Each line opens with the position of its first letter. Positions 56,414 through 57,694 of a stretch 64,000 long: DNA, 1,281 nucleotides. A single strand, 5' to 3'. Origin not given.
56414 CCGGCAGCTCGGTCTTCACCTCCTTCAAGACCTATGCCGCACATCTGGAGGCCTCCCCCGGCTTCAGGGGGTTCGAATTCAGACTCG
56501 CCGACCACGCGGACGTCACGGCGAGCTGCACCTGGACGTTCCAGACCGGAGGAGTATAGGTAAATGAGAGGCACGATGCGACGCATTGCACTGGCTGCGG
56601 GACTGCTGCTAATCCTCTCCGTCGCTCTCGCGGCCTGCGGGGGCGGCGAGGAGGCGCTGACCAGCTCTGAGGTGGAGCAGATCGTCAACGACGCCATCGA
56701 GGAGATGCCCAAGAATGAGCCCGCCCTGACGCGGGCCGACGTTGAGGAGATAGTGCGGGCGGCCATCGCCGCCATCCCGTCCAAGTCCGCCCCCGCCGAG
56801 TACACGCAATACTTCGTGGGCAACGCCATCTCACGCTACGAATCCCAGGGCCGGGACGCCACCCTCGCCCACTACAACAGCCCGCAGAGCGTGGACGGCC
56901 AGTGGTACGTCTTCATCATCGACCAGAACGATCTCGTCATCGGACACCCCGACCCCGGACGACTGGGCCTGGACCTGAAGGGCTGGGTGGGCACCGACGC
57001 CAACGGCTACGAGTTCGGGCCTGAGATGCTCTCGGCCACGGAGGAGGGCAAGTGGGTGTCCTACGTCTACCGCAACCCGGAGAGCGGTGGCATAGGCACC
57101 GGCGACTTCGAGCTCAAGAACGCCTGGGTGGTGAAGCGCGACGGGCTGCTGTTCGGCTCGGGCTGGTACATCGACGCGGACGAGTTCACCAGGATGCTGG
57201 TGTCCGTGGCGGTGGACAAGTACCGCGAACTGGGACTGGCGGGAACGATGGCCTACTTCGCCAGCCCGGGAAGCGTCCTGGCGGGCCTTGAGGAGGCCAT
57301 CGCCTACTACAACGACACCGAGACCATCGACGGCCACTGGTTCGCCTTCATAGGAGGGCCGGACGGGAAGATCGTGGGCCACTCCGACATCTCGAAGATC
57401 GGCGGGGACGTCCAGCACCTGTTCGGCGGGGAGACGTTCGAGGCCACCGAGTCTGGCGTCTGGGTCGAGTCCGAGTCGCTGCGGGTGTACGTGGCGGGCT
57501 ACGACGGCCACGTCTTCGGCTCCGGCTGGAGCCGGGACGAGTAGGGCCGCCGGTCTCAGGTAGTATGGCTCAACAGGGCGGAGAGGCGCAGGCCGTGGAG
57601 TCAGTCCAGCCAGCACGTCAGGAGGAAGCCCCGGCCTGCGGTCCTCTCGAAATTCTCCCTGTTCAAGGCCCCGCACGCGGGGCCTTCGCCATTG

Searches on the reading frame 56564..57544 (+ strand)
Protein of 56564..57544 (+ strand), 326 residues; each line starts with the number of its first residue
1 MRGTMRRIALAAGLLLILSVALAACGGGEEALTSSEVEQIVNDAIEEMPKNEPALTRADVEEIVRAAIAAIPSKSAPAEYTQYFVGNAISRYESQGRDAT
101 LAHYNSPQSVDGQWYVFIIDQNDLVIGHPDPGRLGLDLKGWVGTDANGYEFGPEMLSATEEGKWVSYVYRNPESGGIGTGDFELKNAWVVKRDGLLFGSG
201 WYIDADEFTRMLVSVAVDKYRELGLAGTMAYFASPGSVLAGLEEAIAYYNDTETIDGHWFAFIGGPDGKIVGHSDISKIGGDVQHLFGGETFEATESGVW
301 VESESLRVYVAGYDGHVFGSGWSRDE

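Call 8: find_encoding_contigs(protein=window:56564-57544:+, flank=10000, max_places=10)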
Protein window:56564-57544:+ (326 aa): no gene with exactly this product is on record in the collection.

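Call 9: search_protein_families(library=pfam, proteins=[window:56564-57544:+], max_evalue=0.01)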
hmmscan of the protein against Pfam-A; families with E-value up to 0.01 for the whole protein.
window:56564-57544:+ (326 aa): 3 families
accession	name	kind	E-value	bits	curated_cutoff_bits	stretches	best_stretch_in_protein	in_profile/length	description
PF17203.10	sCache_3_2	-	3.7e-06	27.5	28.4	0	98-138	49-78/140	Single cache domain 3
PF17200.10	sCache_2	-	0.00052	20.4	25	1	76-177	53-119/155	Single Cache domain 2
PF08269.17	dCache_2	-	0.00074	19.2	26.5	1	110-176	91-156/298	Cache domain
